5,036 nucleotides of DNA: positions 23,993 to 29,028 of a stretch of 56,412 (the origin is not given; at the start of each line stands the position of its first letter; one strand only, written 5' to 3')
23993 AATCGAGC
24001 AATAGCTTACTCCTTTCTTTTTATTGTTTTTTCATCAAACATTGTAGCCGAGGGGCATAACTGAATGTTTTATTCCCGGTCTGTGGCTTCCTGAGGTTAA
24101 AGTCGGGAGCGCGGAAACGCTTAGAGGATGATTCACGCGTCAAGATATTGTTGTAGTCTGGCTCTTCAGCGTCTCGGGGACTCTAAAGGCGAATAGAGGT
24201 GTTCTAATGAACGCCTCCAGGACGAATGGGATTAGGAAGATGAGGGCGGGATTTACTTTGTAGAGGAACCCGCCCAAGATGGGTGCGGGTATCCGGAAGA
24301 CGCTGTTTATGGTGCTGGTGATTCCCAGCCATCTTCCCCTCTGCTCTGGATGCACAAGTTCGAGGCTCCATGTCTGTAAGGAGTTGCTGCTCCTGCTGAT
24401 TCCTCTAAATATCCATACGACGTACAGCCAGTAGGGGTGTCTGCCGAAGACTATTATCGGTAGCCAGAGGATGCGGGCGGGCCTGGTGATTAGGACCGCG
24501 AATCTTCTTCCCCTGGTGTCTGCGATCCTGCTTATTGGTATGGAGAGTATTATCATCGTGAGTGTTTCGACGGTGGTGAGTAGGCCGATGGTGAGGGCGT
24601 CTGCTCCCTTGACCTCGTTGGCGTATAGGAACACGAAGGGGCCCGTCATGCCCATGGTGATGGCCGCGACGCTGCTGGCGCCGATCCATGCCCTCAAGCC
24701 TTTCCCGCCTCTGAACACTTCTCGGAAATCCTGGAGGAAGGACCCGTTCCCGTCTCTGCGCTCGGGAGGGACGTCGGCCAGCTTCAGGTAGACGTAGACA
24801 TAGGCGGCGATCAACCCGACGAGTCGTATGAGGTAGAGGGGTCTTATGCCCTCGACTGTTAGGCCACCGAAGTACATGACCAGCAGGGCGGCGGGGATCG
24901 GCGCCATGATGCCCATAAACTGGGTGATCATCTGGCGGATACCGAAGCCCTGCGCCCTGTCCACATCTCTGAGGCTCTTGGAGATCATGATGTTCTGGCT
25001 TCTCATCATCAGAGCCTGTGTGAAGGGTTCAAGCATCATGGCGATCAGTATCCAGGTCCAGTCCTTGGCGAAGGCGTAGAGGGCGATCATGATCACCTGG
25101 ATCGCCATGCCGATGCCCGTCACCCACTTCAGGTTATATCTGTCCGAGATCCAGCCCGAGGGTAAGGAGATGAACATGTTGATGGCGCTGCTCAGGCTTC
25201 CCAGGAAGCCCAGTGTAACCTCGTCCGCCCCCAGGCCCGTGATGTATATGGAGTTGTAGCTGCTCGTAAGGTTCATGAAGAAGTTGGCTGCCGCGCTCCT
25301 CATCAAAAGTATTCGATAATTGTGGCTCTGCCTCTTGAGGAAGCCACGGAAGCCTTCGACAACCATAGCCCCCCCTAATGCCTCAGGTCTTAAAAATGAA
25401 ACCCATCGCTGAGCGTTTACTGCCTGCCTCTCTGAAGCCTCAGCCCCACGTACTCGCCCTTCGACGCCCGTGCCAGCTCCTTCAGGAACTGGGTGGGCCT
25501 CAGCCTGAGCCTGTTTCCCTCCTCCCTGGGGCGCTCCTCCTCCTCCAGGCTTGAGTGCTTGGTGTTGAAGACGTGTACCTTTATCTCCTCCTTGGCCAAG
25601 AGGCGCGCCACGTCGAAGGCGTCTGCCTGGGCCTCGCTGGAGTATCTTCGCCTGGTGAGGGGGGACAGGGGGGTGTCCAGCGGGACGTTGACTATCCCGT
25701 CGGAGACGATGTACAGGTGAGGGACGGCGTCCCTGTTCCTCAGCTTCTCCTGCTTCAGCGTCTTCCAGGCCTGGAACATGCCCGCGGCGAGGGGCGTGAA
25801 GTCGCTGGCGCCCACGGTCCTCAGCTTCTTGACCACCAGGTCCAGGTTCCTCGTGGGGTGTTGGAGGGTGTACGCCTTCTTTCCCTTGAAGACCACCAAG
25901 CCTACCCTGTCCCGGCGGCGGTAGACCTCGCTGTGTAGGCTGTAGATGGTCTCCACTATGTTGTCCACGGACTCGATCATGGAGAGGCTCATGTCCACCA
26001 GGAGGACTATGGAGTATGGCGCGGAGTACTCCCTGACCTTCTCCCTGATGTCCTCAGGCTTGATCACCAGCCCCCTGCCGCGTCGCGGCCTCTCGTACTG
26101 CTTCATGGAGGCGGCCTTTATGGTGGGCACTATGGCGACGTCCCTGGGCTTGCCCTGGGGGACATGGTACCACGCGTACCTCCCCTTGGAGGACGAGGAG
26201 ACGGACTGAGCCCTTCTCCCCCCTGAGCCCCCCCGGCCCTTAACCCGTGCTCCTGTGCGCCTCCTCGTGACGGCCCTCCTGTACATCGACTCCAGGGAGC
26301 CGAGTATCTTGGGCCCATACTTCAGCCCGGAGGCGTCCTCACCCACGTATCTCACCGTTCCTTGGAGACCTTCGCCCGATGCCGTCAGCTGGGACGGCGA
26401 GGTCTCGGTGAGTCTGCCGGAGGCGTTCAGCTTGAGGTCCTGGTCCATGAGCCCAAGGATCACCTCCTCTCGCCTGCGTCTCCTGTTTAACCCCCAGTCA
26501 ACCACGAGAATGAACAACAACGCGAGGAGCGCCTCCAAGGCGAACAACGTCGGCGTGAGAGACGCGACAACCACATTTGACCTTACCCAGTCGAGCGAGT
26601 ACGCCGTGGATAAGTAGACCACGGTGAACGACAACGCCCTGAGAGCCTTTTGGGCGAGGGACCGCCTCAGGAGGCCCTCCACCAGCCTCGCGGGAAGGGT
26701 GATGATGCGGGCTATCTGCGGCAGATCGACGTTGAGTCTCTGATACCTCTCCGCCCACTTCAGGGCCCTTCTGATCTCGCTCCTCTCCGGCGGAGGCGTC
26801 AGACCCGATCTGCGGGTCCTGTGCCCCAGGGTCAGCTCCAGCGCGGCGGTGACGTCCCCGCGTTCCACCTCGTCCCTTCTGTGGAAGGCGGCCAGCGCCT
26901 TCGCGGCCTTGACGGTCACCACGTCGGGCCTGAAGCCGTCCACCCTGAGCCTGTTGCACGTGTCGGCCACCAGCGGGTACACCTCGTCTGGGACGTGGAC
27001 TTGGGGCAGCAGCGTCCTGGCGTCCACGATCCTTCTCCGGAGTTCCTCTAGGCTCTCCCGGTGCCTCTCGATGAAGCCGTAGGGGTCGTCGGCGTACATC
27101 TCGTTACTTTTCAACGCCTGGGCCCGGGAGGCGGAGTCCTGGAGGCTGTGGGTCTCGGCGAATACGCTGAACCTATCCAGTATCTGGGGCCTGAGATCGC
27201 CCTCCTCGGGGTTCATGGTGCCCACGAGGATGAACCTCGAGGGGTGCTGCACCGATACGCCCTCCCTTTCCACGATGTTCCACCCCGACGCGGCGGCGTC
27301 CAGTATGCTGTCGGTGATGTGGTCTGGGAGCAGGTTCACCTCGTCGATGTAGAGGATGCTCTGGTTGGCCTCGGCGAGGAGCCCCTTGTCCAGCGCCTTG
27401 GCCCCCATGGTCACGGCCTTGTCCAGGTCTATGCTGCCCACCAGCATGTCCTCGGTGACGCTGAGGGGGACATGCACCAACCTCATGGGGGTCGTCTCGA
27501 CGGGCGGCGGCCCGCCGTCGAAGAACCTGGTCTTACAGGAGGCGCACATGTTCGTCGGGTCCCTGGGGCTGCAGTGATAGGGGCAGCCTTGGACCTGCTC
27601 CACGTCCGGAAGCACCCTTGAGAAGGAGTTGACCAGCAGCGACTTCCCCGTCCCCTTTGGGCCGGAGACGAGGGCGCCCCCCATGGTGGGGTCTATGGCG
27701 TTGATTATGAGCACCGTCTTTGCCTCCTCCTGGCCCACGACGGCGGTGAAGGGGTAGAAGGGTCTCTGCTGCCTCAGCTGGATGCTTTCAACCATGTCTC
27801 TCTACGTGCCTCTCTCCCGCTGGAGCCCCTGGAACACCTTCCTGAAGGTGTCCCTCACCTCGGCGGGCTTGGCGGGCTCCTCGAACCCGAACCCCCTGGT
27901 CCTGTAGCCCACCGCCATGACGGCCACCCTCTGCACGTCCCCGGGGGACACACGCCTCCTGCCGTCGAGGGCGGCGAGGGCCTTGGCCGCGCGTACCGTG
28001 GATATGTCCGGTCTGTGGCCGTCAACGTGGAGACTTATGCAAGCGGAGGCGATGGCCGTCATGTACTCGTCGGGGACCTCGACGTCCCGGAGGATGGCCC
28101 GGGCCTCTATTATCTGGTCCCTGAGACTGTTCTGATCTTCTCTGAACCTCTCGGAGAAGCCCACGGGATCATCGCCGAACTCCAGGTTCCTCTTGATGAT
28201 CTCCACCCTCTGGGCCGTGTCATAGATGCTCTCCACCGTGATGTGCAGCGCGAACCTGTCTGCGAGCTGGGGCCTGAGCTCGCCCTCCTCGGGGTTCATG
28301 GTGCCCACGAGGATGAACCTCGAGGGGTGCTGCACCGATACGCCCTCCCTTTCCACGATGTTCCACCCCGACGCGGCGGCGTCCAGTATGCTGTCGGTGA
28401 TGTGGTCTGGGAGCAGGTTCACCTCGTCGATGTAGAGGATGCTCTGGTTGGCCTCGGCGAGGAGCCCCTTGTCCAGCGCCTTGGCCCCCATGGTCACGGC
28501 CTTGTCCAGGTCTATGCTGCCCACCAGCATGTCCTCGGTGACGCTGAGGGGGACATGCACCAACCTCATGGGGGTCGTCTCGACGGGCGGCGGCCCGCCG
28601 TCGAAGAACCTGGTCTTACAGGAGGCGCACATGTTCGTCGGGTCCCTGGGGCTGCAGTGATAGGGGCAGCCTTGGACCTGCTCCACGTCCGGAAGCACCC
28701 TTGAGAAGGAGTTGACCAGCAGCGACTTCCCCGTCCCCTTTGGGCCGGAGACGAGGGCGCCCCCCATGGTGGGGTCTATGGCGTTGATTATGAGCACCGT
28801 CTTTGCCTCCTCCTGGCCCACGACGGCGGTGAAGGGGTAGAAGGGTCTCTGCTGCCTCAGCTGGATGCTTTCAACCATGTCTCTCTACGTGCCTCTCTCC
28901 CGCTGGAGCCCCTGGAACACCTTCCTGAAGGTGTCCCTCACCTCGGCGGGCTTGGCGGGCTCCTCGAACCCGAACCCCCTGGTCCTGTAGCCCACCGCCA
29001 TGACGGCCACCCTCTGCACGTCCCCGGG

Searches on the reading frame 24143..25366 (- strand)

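Call 7: search_protein_families(library=pfam, proteins=[window:24143-25366:-], max_evalue=0.001)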
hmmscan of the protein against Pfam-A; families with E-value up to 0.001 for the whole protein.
window:24143-25366:- (408 aa): 2 families
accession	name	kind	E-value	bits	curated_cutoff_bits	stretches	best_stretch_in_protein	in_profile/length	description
PF07690.21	MFS_1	-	2.6e-33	115.8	33.4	2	29-256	11-235/347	Major Facilitator Superfamily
PF12832.13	MFS_1_like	-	3.7e-10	39.9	25.2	1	16-148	213-346/373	MFS_1 like family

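Call 52: search_protein_families(library=ncbifam, proteins=[window:24143-25366:-], max_evalue=0.00001)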
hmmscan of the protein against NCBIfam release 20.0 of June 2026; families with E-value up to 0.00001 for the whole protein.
window:24143-25366:- (408 aa): 6 families
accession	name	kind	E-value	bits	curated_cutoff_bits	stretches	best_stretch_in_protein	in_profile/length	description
TIGR00880.1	2_A_01_02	superfamily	1.2e-09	38.4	131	1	59-191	7-133/141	multidrug resistance protein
TIGR00900.1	2A0121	subfamily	2.2e-09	37.2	319.6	1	62-368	46-359/364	H+ Antiporter protein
NF012174.0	tet_MFS_A_B_C_D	equivalog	4e-09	35.8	475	1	234-400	14-182/382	Tet(A)/Tet(B)/Tet(C) family tetracycline efflux MFS transporter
NF012194.0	tet_MFS_J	exception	2.9e-06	26.5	870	1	234-408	15-188/398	tetracycline efflux MFS transporter Tet(J)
NF012177.1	tet_MFS_42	exception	4.5e-06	26.2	850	0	242-402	20-180/411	tetracycline efflux MFS transporter Tet(42)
TIGR00894.1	2A0114euk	subfamily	8.4e-06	24.6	626.45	1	63-143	89-171/465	Na(+)-dependent inorganic phosphate cotransporter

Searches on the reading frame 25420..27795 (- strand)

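Call 7: search_protein_families(library=pfam, proteins=[window:25420-27795:-], max_evalue=0.001)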
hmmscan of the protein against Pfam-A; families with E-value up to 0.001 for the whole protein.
window:25420-27795:- (792 aa): 6 families
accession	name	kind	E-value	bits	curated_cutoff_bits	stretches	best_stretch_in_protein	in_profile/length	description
PF17863.7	AAA_lid_2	-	6.8e-12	45.4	22.7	1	277-335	5-64/74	AAA lid domain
PF01078.27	Mg_chelatase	-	6.4e-11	42.5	20.3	1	16-196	2-158/207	Magnesium chelatase, subunit ChlI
PF07728.20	AAA_5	-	1.4e-08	35.2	22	1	105-209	29-139/139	AAA domain (dynein-related subfamily)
PF13519.12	VWA_2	-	1.7e-08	35.5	27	1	596-700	1-106/107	von Willebrand factor type A domain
PF13191.12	AAA_16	-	0.0003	21.8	32.6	0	36-64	22-50/167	AAA ATPase domain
PF00158.32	Sigma54_activat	-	0.00059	20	20.2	0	130-168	79-117/168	Sigma-54 interaction domain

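Call 52: search_protein_families(library=ncbifam, proteins=[window:25420-27795:-], max_evalue=0.00001)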
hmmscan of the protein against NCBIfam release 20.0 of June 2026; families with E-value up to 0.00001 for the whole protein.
window:25420-27795:- (792 aa): 6 families
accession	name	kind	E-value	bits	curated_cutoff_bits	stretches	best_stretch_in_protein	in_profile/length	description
TIGR02442.1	Cob-chelat-sub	hypoth_equivalog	6.9e-164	546.8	779.45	2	14-332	1-315/641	putative cobaltochelatase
TIGR02030.1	BchI-ChlI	equivalog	4.7e-109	364.6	466.95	1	14-346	1-333/337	magnesium chelatase ATPase subunit I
TIGR02031.1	BchD-ChlD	equivalog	1.2e-99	334.7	499.55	2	23-333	1-277/608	magnesium chelatase ATPase subunit D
NF009943.0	PRK13406.1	equivalog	3.3e-41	141.5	571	2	104-338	53-266/585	magnesium chelatase subunit D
NF007365.0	PRK09862.1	equivalog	1.2e-06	27.5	530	0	17-66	191-238/506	YifB family Mg chelatase-like AAA ATPase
TIGR00368.1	TIGR00368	hypoth_equivalog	1.6e-06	27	362.4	0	13-67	188-240/499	YifB family Mg chelatase-like AAA ATPase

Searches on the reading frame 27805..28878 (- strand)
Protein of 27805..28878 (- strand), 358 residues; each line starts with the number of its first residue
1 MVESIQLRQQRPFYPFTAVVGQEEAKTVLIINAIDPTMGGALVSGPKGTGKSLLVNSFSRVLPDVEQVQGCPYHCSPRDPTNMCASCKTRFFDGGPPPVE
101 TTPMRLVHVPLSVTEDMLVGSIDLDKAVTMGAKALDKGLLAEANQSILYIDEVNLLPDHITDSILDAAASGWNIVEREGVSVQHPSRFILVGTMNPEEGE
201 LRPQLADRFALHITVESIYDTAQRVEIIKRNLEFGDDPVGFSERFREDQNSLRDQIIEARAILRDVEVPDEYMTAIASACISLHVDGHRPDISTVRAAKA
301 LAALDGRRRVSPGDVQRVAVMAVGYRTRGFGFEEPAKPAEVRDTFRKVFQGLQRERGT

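Call 7: search_protein_families(library=pfam, proteins=[window:27805-28878:-], max_evalue=0.001)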
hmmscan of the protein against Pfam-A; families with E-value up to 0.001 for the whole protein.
window:27805-28878:- (358 aa): 8 families
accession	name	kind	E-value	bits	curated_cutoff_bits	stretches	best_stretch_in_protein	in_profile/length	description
PF17863.7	AAA_lid_2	-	2.1e-15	56.6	22.7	1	275-335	3-64/74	AAA lid domain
PF01078.27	Mg_chelatase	-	4e-12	46.4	20.3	1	16-196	2-158/207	Magnesium chelatase, subunit ChlI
PF07728.20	AAA_5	-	6.7e-09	36.3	22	1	104-209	28-139/139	AAA domain (dynein-related subfamily)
PF20030.5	bpMoxR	-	2.4e-05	24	27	0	118-221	73-172/205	MoxR domain in the MoxR-vWA-beta-propeller ternary systems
PF00158.32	Sigma54_activat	-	8.4e-05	22.8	20.2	0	130-169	79-118/168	Sigma-54 interaction domain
PF13401.12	AAA_22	-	0.00037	21.2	27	0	41-193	8-123/130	AAA domain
PF13191.12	AAA_16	-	0.00042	21.3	32.6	0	35-64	21-50/167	AAA ATPase domain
PF00004.35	AAA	-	0.00057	20.8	21.2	0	42-59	2-19/131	ATPase family associated with various cellular activities (AAA)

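Call 52: search_protein_families(library=ncbifam, proteins=[window:27805-28878:-], max_evalue=0.00001)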
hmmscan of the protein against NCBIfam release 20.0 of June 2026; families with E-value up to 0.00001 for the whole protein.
window:27805-28878:- (358 aa): 6 families
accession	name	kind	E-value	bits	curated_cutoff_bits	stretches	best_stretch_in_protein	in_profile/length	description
TIGR02442.1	Cob-chelat-sub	hypoth_equivalog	5e-132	441.5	779.45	1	14-335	1-318/641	putative cobaltochelatase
TIGR02030.1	BchI-ChlI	equivalog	1.1e-115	386.4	466.95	1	14-349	1-336/337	magnesium chelatase ATPase subunit I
TIGR02031.1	BchD-ChlD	equivalog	1.1e-72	245.7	499.55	1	23-323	1-266/608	magnesium chelatase ATPase subunit D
NF009943.0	PRK13406.1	equivalog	5.9e-22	77.9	571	1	104-334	53-262/585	magnesium chelatase subunit D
NF007365.0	PRK09862.1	equivalog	1.6e-07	30.3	530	0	17-66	191-238/506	YifB family Mg chelatase-like AAA ATPase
TIGR00368.1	TIGR00368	hypoth_equivalog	2.2e-07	29.8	362.4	0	13-67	188-240/499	YifB family Mg chelatase-like AAA ATPase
